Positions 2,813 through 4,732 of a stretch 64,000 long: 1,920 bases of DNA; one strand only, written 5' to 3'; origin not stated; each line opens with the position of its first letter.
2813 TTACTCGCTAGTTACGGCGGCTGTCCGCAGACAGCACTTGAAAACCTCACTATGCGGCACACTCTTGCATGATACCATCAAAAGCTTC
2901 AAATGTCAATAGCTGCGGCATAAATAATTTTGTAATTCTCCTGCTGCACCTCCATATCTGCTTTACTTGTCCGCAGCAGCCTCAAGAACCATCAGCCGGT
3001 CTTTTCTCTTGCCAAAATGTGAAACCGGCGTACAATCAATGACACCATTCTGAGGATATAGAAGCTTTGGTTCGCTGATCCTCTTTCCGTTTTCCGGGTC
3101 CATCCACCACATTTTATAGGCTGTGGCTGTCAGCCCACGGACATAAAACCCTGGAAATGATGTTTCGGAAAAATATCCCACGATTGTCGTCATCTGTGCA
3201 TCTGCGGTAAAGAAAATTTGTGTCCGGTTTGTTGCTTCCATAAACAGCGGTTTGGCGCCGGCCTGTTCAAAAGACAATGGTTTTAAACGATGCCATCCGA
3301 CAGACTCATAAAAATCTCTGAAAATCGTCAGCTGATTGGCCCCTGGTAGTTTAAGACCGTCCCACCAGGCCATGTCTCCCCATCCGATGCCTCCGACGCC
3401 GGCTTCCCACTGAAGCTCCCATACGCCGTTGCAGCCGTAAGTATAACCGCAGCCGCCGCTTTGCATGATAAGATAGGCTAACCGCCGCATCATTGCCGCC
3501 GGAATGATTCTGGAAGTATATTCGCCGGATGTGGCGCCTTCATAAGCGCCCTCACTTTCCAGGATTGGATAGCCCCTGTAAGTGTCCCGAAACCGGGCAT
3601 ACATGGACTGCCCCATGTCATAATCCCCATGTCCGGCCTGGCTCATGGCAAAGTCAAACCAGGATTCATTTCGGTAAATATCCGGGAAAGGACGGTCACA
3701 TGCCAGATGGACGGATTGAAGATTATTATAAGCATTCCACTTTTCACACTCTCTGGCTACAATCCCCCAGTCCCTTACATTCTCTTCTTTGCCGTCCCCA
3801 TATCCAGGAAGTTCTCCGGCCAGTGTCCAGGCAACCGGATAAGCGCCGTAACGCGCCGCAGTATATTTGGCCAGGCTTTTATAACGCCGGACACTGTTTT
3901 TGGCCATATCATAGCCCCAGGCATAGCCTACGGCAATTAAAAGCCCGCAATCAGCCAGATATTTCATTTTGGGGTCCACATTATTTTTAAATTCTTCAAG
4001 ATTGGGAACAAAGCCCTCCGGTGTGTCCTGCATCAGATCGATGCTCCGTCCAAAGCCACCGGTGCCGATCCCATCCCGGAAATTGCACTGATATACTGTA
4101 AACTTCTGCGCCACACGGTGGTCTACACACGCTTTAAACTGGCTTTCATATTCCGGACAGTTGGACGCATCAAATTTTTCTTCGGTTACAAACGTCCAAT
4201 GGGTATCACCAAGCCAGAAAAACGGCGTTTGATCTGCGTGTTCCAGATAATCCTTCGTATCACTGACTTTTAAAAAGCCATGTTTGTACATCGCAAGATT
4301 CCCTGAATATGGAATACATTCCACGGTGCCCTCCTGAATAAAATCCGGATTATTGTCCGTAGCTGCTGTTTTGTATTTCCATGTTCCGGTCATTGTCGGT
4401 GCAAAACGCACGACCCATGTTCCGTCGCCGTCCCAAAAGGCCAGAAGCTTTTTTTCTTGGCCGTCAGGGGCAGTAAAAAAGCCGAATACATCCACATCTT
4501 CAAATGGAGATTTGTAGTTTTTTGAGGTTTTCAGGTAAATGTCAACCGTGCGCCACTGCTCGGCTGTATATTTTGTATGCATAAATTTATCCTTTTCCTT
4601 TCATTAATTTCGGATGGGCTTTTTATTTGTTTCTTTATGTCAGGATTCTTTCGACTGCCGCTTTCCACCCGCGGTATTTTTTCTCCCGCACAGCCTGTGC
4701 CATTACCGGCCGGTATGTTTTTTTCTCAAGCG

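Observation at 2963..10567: Candidate branched-sugar (D-apiose) catabolic operon with a FucI-fold isomerase and its own apiosidase-like enzyme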

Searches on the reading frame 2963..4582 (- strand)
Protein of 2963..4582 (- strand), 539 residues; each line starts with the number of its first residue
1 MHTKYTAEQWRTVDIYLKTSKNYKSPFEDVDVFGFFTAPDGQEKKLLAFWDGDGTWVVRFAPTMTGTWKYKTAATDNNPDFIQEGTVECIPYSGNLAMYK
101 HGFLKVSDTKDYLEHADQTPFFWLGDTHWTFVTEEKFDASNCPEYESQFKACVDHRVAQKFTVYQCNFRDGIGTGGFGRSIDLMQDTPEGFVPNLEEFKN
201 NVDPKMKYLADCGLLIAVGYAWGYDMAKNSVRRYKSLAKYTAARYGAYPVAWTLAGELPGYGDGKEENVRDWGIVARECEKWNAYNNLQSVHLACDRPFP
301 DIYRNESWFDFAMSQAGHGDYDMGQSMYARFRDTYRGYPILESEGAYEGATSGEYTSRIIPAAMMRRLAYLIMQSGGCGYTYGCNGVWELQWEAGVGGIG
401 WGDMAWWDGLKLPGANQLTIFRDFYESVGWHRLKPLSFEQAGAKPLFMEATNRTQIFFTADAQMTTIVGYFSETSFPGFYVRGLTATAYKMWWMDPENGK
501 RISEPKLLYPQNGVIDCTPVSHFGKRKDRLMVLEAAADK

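Call 3: search_protein_families(library=pfam, proteins=[window:2963-4582:-])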
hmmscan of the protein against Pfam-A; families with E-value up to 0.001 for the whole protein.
window:2963-4582:- (539 aa): 2 families
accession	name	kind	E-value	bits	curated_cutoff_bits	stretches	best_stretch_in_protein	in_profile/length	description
PF13204.13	Apiosidase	-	1.1e-53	183.4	26.5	1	108-430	2-318/320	Apiosidase-like, catalytic domain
PF16586.11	DUF5060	-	1.3e-18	67.4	27.2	1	7-73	2-68/70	Domain of unknown function (DUF5060)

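Call 4: search_protein_families(library=ncbifam, proteins=[window:2963-4582:-])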
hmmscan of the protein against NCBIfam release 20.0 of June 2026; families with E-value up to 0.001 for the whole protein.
window:2963-4582:- (539 aa): 0 families

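Call 9: search_solved_structures(query=window:2963-4582:-, max_evalue=1)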
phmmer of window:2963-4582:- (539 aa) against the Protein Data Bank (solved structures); distinct sequences matched with E-value up to 1: 4.
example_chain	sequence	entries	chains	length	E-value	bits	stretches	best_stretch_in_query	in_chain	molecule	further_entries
8t9w_A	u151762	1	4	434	4.4e-17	65.2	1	106-536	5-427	Apiosidase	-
3kzs_A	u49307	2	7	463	2.2e-16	62.9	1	99-424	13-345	DUF4038 domain-containing protein | Glycoside hydrolase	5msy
4qfu_A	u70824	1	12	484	1.6e-13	53.4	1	98-424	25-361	DUF4038 domain-containing protein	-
4n0r_A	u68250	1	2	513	3.5e-10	42.4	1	26-362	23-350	putative glycoside hydrolase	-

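Call 67: find_homologous_proteins(query=window:2963-4582:-)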
Query window:2963-4582:- (539 aa): 620 proteins with E <= 0.001 among 3240 candidates; the best 120 are listed.
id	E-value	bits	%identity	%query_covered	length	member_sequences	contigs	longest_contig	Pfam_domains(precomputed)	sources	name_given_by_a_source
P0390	0.0e+0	1297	100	100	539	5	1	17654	PF16586.12,PF13204.14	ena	-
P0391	0.0e+0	1045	79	99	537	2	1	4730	PF16586.12,PF13204.14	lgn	-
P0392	0.0e+0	1040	79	98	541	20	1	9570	PF16586.12,PF13204.14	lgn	-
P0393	0.0e+0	1036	79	98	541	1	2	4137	PF16586.12,PF13204.14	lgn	-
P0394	0.0e+0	1034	79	99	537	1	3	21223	PF16586.12,PF13204.14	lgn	-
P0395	0.0e+0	1029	79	98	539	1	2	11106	PF16586.12,PF13204.14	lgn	-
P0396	3.8e-281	952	73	99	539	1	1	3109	PF16586.12,PF13204.14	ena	-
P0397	3.0e-279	946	74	99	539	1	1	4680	PF16586.12,PF13204.14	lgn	-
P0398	1.9e-276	937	72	99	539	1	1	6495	PF16586.12,PF13204.14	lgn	-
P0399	2.8e-276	936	72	99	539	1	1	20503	PF16586.12,PF13204.14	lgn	-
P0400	3.1e-274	929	73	99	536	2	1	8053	PF16586.12,PF13204.14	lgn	-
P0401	3.8e-274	929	73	99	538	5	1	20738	PF16586.12,PF13204.14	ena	-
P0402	4.3e-273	925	72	99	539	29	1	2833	PF16586.12,PF13204.14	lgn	-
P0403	7.3e-272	921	72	99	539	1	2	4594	PF16586.12,PF13204.14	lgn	-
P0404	1.0e-271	921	72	99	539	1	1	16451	PF16586.12,PF13204.14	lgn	-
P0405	5.5e-271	919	72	99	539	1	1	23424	PF16586.12,PF13204.14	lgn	-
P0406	9.7e-270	914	70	99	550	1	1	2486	PF16586.12,PF13204.14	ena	-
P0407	9.0e-267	905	71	99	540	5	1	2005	PF16586.12,PF13204.14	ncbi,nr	ncbi:MAG: DUF4038 domain-containing protein [Eubacteriales bacterium]|nr:DUF4038 domain-containing p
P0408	2.0e-264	897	71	98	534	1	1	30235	PF16586.12,PF13204.14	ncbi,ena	-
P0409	1.7e-263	894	71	98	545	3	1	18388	PF16586.12,PF13204.14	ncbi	-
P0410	2.9e-263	893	69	99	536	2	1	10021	PF16586.12,PF13204.14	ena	-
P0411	7.9e-263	892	69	98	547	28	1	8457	PF16586.12,PF13204.14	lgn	-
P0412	4.1e-261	886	69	99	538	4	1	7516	PF16586.12,PF13204.14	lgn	-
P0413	1.4e-260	884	70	99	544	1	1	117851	PF16586.12,PF13204.14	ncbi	-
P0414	1.6e-259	881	69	99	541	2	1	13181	PF16586.12,PF13204.14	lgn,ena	-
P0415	1.2e-258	878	69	99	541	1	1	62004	PF16586.12,PF13204.14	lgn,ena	-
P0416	1.4e-258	878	69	99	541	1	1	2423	PF16586.12,PF13204.14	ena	-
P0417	1.9e-258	877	69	99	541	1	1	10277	PF16586.12,PF13204.14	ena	-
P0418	4.1e-258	876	69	99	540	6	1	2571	PF16586.12,PF13204.14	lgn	-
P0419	2.0e-257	874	70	99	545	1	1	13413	PF16586.12,PF13204.14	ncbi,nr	ncbi:MAG: DUF4038 domain-containing protein [Lachnospiraceae bacterium]|nr:DUF4038 domain-containing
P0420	4.0e-256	869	69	99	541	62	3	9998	PF16586.12,PF13204.14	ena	-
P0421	1.4e-255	868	69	98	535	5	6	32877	PF16586.12,PF13204.14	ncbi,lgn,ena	-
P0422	1.7e-254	864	69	99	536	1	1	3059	PF16586.12,PF13204.14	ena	-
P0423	1.8e-254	864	68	99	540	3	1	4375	PF16586.12,PF13204.14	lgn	-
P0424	1.9e-254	864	69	99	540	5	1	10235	PF16586.12,PF13204.14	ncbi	-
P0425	6.7e-254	862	68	99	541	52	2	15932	PF16586.12,PF13204.14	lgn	-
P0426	1.0e-253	861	69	99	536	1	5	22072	PF16586.12,PF13204.14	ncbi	-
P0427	1.3e-253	861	67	99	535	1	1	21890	PF16586.12,PF13204.14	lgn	-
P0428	3.5e-250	850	68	98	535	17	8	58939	PF16586.12,PF13204.14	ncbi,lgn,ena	-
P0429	2.0e-249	847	67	99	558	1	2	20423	PF16586.12,PF13204.14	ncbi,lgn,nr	ncbi:MAG: DUF4038 domain-containing protein [Clostridiales bacterium]|nr:DUF4038 domain-containing p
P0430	1.5e-245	835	66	98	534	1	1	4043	PF16586.12,PF13204.14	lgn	-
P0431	1.8e-245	834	67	99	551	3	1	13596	PF16586.12,PF13204.14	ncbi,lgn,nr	ncbi:MAG: DUF4038 domain-containing protein [Clostridiales bacterium]|nr:DUF4038 domain-containing p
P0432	2.7e-242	824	64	98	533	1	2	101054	PF16586.12,PF13204.14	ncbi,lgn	ncbi:MAG: DUF4038 domain-containing protein [Lachnospiraceae bacterium]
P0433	6.7e-242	822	66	99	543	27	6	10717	PF16586.12,PF13204.14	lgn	-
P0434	3.8e-236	803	64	98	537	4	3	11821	PF16586.12,PF13204.14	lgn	-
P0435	1.0e-235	802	65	99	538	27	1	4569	PF16586.12,PF13204.14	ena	-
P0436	8.1e-234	796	64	99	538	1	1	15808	PF16586.12,PF13204.14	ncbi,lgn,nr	ncbi:MAG: DUF5060 domain-containing protein [Eubacteriales bacterium]|nr:DUF5060 domain-containing p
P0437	9.0e-225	766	61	99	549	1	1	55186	PF16586.12,PF13204.14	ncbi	-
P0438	1.4e-215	736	60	99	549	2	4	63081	PF16586.12,PF13204.14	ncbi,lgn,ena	-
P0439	7.7e-215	733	59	99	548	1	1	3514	PF16586.12,PF13204.14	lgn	-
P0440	5.2e-214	730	60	99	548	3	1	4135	PF16586.12,PF13204.14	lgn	-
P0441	1.2e-211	723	60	98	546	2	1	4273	PF16586.12,PF13204.14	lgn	-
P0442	7.6e-206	703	59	99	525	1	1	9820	PF16586.12,PF13204.14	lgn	-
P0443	2.3e-205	702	58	98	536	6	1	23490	PF16586.12,PF13204.14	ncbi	-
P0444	4.6e-200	684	56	98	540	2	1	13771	PF16586.12,PF13204.14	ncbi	-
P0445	9.0e-200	683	57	98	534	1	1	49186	PF16586.12,PF13204.14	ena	-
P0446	4.8e-199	681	56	98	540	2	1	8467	PF16586.12,PF13204.14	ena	-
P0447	1.2e-198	680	60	91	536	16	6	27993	PF16586.12,PF13204.14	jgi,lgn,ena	-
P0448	1.3e-198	680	56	98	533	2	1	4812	PF16586.12,PF13204.14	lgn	-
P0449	2.7e-198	678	56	98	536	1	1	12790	PF16586.12,PF13204.14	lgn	-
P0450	3.9e-194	665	56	98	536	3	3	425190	PF16586.12,PF13204.14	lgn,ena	-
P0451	1.3e-193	663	55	98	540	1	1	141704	PF16586.12,PF13204.14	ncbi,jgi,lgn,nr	ncbi:MAG: DUF4038 domain-containing protein [Oscillospiraceae bacterium]|jgi:hypothetical protein|nr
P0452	1.8e-192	659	54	98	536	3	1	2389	PF16586.12,PF13204.14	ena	-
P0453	2.0e-192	659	55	98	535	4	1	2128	PF16586.12,PF13204.14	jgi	jgi:hypothetical protein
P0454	1.9e-191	656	55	98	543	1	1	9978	PF16586.12,PF13204.14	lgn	-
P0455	2.9e-191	655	54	98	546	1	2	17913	PF16586.12,PF13204.14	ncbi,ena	-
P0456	8.6e-191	654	54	98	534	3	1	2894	PF16586.12,PF12904.14,PF13204.14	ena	-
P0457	9.4e-191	654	55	98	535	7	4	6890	PF16586.12,PF13204.14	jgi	-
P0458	7.9e-190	651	53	98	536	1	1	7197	PF16586.12,PF13204.14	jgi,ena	-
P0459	1.9e-189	649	54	99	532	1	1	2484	PF16586.12,PF13204.14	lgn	-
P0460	4.0e-189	648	54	98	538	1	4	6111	PF16586.12,PF13204.14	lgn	-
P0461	6.3e-186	638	54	98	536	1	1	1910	PF16586.12,PF13204.14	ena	-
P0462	2.1e-180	619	52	98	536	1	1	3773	PF16586.12,PF13204.14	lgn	-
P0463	2.1e-179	616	51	98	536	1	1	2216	PF16586.12,PF13204.14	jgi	-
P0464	3.3e-179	615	54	92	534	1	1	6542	PF16586.12,PF13204.14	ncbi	-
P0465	6.8e-179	614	52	98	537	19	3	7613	PF16586.12,PF13204.14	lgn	-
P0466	8.6e-179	614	51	98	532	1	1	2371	PF16586.12,PF13204.14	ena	-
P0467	1.0e-178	614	52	98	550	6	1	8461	PF16586.12,PF13204.14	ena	-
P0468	1.3e-178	613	53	98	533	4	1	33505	PF16586.12,PF13204.14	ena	-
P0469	1.7e-178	613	54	92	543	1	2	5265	PF16586.12,PF13204.14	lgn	-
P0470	2.7e-178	612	55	94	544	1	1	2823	PF16586.12,PF13204.14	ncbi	-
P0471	3.3e-177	609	52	98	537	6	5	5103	PF16586.12,PF13204.14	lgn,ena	-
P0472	8.1e-177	608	51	98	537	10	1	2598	PF16586.12,PF13204.14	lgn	-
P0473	4.1e-176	605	52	98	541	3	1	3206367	PF16586.12,PF12904.14,PF13204.14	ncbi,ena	-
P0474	6.2e-176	605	53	95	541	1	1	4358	PF16586.12,PF12904.14,PF13204.14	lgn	-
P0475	1.9e-175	603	53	92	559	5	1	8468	PF16586.12,PF13204.14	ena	-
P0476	4.8e-173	595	51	98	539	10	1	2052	PF16586.12,PF13204.14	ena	-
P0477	1.2e-172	594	50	99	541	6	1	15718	PF16586.12,PF13204.14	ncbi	-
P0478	7.5e-170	585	50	98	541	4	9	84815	PF16586.12,PF12904.14,PF13204.14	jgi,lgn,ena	jgi:hypothetical protein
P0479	7.7e-170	585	50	98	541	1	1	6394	PF16586.12,PF13204.14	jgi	jgi:hypothetical protein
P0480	3.4e-169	582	51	98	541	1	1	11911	PF16586.12,PF13204.14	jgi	jgi:hypothetical protein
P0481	1.5e-166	574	51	99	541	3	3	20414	PF16586.12,PF13204.14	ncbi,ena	-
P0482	7.3e-166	571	50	98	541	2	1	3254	PF16586.12,PF13204.14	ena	-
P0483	1.3e-164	567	49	97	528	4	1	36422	PF16586.12,PF13204.14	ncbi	-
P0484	1.3e-164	567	49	98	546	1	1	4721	PF16586.12,PF12904.14,PF13204.14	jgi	-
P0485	2.2e-163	563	51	91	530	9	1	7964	PF16586.12,PF13204.14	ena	-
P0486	2.6e-161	556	48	98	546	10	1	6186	PF16586.12,PF13204.14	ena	-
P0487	3.2e-159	549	48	98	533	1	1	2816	PF16586.12,PF13204.14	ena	-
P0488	6.0e-158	545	48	94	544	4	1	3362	PF16586.12,PF13204.14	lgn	-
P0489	4.4e-157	542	71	61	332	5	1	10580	PF13204.14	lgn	-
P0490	4.7e-157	542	48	99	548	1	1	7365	PF16586.12,PF13204.14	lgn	-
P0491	2.6e-129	451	44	89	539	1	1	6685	PF16586.12,PF12904.14,PF13204.14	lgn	-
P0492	3.9e-129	450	43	94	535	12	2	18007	PF16586.12,PF13204.14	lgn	-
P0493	8.3e-127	442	42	94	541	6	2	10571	PF16586.12,PF13204.14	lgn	-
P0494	5.0e-126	440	42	94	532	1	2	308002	PF16586.12,PF12904.14,PF13204.14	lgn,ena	-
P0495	7.5e-125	436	41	94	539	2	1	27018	PF16586.12,PF13204.14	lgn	-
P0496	1.7e-124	435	42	94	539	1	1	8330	PF16586.12,PF12904.14,PF13204.14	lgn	-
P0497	2.1e-124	435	42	93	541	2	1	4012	PF16586.12,PF13204.14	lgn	-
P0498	3.3e-123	431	41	99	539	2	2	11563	PF16586.12,PF13204.14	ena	-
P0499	7.9e-122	426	41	98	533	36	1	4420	PF16586.12,PF13204.14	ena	-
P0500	9.6e-122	426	42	94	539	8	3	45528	PF16586.12,PF12904.14,PF13204.14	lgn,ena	-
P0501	1.2e-121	425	38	99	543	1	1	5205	PF16586.12,PF12904.14,PF13204.14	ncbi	-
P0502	1.7e-120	422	41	94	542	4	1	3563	PF16586.12,PF13204.14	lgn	-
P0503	2.3e-120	421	41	100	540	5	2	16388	PF16586.12,PF13204.14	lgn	-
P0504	6.0e-120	420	40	94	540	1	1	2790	PF16586.12,PF12904.14,PF13204.14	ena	-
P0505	7.9e-120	419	40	98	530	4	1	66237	PF16586.12,PF13204.14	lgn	-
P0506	2.4e-119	418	41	93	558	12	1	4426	PF16586.12,PF13204.14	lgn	-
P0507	6.4e-119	416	38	99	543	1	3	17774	PF16586.12,PF12904.14,PF13204.14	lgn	-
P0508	1.0e-118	416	40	98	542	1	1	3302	PF16586.12,PF13204.14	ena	-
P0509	3.4e-118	414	40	94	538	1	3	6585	PF16586.12,PF12904.14,PF13204.14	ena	-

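Call 68: find_encoding_contigs(protein=P0413, flank=9000, max_places=1)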
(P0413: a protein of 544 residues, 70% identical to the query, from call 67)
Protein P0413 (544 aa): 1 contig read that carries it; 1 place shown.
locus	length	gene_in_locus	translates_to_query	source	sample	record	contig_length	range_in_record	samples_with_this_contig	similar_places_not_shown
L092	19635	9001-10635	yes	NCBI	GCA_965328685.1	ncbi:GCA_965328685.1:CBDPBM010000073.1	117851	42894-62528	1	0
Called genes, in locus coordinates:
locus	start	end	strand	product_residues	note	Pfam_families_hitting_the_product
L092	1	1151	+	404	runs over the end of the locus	PF02441:Flavoprotein, PF04127:DFP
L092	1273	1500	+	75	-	-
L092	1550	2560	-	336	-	PF00356:LacI, PF00532:Peripla_BP_1, PF13407:Peripla_BP_4, PF13377:Peripla_BP_3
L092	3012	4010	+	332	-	PF13407:Peripla_BP_4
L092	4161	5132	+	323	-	PF02653:BPD_transp_2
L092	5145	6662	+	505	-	PF00005:ABC_tran, PF09818:ABC_ATPase (faint), PF13304:AAA_21 (faint), PF00005:ABC_tran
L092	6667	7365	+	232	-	PF04474:DUF554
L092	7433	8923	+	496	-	PF04616:Glyco_hydro_43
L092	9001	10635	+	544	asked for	PF16586:DUF5060, PF13204:Apiosidase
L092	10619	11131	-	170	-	PF05168:HEPN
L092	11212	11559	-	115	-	PF18765:Polbeta (weak)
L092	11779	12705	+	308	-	PF07726:AAA_3 (weak), PF07728:AAA_5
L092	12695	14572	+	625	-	PF11775:CobT_C (weak)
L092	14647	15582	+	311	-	PF10609:ParA, PF13614:AAA_31 (weak), PF01656:CbiA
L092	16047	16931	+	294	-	PF00701:DHDPS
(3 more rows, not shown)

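Call 69: find_encoding_contigs(protein=P0432, flank=9000, max_places=1)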
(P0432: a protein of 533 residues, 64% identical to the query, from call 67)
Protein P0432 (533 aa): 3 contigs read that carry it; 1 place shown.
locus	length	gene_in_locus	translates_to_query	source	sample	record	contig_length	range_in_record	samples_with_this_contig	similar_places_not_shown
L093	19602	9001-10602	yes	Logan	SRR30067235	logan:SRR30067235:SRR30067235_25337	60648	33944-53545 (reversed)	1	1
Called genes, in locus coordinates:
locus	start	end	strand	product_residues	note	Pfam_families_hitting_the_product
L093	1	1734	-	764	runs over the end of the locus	PF00356:LacI, PF00532:Peripla_BP_1, PF13407:Peripla_BP_4, PF13377:Peripla_BP_3, PF01547:SBP_bac_1, PF13416:SBP_bac_8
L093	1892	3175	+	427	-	PF01208:URO-D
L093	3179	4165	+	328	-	PF02653:BPD_transp_2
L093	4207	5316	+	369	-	PF00532:Peripla_BP_1 (weak), PF13407:Peripla_BP_4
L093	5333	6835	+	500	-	PF00005:ABC_tran, PF09818:ABC_ATPase (faint), PF13304:AAA_21 (faint), PF00005:ABC_tran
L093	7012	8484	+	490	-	PF00015:MCPsignal, PF13682:CZB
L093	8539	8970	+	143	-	PF01741:MscL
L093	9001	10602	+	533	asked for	PF16586:DUF5060, PF13204:Apiosidase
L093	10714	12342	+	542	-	PF03063:Prismane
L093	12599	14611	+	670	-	PF02743:dCache_1, PF00015:MCPsignal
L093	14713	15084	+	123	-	PF08818:DUF1801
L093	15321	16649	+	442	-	PF05496:RuvB_N, PF00004:AAA, PF00910:RNA_helicase (weak), PF07724:AAA_2 (weak), PF07728:AAA_5, PF13173:AAA_14, PF16193:AAA_assoc_2, PF12002:MgsA_C, +5 more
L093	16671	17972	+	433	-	PF12897:Asp_aminotransf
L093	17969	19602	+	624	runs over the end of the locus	PF00005:ABC_tran, PF02463:SMC_N (faint), PF13555:AAA_29 (faint), PF00350:Dynamin_N (faint), PF13304:AAA_21 (weak), PF12848:ABC_tran_Xtn, PF00005:ABC_tran, PF16326:ABC_tran_CTD, +1 more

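Call 70: find_encoding_contigs(protein=P0450, flank=9000, max_places=1)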
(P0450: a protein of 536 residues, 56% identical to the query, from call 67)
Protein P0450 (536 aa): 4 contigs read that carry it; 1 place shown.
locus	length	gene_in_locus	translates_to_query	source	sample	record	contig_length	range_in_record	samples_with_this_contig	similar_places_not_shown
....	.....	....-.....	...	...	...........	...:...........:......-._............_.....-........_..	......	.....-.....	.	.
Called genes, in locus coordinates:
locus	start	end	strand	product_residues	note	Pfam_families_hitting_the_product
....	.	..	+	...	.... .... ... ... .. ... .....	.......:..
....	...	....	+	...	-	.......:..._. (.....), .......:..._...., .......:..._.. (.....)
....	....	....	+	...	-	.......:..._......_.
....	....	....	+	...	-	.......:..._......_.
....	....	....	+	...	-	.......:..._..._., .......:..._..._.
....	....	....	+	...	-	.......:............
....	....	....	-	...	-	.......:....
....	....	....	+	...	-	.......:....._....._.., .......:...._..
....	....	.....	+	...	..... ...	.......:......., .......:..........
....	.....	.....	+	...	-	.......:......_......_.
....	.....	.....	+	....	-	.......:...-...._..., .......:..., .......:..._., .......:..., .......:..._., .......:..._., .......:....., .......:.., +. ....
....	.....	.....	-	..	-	-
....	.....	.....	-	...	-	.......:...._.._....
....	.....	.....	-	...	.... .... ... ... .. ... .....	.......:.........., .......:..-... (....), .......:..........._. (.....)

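Call 71: find_encoding_contigs(protein=P0473, flank=9000, max_places=1)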
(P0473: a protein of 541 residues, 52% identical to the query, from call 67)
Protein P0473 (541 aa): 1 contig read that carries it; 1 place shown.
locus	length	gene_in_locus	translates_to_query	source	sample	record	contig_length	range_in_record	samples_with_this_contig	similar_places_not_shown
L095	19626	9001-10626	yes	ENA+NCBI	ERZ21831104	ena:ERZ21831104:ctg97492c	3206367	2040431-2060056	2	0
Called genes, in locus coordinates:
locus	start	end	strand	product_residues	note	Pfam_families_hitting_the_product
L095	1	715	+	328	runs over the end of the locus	PF04069:OpuAC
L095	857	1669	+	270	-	PF00528:BPD_transp_1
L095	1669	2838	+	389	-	PF00005:ABC_tran, PF13304:AAA_21 (faint)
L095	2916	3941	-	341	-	PF00356:LacI, PF00532:Peripla_BP_1, PF13407:Peripla_BP_4, PF13377:Peripla_BP_3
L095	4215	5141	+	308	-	PF13292:DXP_synthase_N, PF00456:Transketolase_N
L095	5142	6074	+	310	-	PF02779:Transket_pyr, PF02780:Transketolase_C, PF22613:Transketolase_C_1 (weak)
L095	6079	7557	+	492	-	PF00370:FGGY_N, PF02782:FGGY_C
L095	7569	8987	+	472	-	PF02952:Fucose_iso_C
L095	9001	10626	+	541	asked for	PF16586:DUF5060, PF13204:Apiosidase, PF12904:Collagen_bind_2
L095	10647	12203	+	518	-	PF16586:DUF5060, PF13204:Apiosidase, PF18310:DUF5605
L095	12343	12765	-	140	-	PF01451:LMWPc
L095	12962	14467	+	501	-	PF03486:HI0933_like (faint), PF07992:Pyr_redox_2, PF13450:NAD_binding_8 (faint), PF13738:Pyr_redox_3, PF00070:Pyr_redox, PF02737:3HCDH_N (faint), PF02852:Pyr_redox_dim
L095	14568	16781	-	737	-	PF00703:Glyco_hydro_2 (faint), PF02837:Glyco_hydro_2_N, PF02836:Glyco_hydro_2_C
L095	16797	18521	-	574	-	PF00933:Glyco_hydro_3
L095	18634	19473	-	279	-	PF02633:Creatininase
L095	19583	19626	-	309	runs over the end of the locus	PF00528:BPD_transp_1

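Call 95: predict_structure(alignment_id=A5)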
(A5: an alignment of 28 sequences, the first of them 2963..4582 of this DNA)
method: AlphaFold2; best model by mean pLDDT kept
length: 539 residues; sequences in the alignment: 28
mean_pLDDT: 91.3   pTM: 0.92
mean pLDDT of the five models: 91.3, 90.9, 90.0, 89.8, 88.5
residues with pLDDT >= 90: 397; 70-90: 118; 50-70: 21; < 50: 3
segments of 3 or more residues with pLDDT < 50: none
pLDDT, mean of each block of 10 residues (from residue 1): 91 97 88 98 97 96 98 96 98 96 97 97 93 92 94 95 95 81 92 96 98 97 92 97 98 92 91 98 97 87 96 82 83 94 84 80 91 95 66 68 79 94 97 95 84 88 97 89 96 96 94 88 76 85
secondary structure, 60 per line:
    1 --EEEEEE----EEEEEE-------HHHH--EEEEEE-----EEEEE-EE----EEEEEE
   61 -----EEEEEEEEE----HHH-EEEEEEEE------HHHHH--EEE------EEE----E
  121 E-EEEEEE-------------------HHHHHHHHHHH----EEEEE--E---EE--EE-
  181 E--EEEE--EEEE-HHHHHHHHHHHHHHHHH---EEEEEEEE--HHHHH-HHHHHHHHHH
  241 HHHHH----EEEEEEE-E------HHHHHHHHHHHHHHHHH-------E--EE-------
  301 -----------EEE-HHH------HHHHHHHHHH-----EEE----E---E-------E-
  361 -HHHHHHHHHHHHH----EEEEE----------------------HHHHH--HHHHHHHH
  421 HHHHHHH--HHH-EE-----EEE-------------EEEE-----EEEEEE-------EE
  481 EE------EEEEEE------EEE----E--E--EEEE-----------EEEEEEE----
elements in order: E3-8 E13-18 H26-29 E32-37 E43-47 E55-60 E66-74 E83-90 H97-101 E104-106 E113-115 E123-128 H148-158 E163-167 E184-187 E190-193 H195-211 E215-222 H225-229 H231-245 E250-256 H265-281 E312-314 H325-334 E340-342 H362-374 E379-383 H406-410 H413-427 E441-443 E457-460 E466-471 E479-482 E489-494 E501-503 E514-517 E529-535
